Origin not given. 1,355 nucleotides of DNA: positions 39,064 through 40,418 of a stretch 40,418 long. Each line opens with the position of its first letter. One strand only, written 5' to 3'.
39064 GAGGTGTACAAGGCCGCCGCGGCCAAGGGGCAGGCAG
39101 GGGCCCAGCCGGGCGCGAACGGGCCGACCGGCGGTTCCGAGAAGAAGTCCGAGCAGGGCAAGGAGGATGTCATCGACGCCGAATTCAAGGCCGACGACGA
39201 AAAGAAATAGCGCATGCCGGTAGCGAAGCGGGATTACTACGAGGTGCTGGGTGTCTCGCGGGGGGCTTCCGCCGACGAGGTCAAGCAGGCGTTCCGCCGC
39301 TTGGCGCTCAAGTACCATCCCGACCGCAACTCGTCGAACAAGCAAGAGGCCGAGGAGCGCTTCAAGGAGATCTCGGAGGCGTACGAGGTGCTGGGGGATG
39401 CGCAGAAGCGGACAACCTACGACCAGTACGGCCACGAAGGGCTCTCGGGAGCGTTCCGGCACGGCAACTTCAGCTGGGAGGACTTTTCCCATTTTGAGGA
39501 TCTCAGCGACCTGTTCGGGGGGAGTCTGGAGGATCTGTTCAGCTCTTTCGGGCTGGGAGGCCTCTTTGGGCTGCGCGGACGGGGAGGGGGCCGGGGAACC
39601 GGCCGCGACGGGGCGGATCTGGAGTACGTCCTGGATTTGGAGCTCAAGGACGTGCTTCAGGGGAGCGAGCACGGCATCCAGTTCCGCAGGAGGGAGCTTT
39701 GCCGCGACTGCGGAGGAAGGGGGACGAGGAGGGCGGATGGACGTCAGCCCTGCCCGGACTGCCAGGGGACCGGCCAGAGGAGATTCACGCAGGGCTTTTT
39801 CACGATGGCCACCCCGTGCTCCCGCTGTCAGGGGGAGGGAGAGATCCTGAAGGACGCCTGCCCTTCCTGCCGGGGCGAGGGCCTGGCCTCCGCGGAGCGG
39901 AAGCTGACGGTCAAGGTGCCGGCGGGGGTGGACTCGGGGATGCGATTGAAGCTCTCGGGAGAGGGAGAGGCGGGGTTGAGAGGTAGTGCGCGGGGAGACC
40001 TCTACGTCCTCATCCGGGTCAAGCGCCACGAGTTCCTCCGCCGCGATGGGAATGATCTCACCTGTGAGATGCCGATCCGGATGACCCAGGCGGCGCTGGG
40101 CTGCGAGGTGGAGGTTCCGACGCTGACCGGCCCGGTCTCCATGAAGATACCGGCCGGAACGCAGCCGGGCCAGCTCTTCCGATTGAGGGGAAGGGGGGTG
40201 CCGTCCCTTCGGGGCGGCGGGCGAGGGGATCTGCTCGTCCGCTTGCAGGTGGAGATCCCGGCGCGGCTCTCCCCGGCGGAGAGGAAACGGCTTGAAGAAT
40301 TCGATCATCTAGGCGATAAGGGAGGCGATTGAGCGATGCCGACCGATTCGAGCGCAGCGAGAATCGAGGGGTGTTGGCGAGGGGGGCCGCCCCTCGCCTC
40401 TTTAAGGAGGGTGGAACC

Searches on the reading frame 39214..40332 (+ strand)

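Call 32: search_protein_families(library=pfam, proteins=[window:39214-40332:+], max_evalue=0.01)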
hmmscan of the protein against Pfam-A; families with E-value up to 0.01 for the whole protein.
window:39214-40332:+ (372 aa): 6 families
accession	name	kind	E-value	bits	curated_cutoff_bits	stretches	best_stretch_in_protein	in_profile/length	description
PF01556.23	DnaJ_C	-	2.6e-49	167.6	26.6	1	136-349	1-152/152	DnaJ C terminal domain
PF00226.36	DnaJ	-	5e-28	97.4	27.8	1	7-70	1-63/63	DnaJ domain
PF00684.25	DnaJ_CXXCXGXG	-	2.6e-13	50.5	32.7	1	163-223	1-65/65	DnaJ central domain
PF15777.11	Anti-TRAP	-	0.0028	18.1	32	0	200-227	11-44/59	Tryptophan RNA-binding attenuator protein inhibitory protein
PF17302.8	DUF5351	-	0.0033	18.1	27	0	163-188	1-28/29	Family of unknown function (DUF5351)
PF25436.1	BSD2_CRD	-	0.0059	17.2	27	0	162-224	4-59/69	BSD2 cysteine rich domain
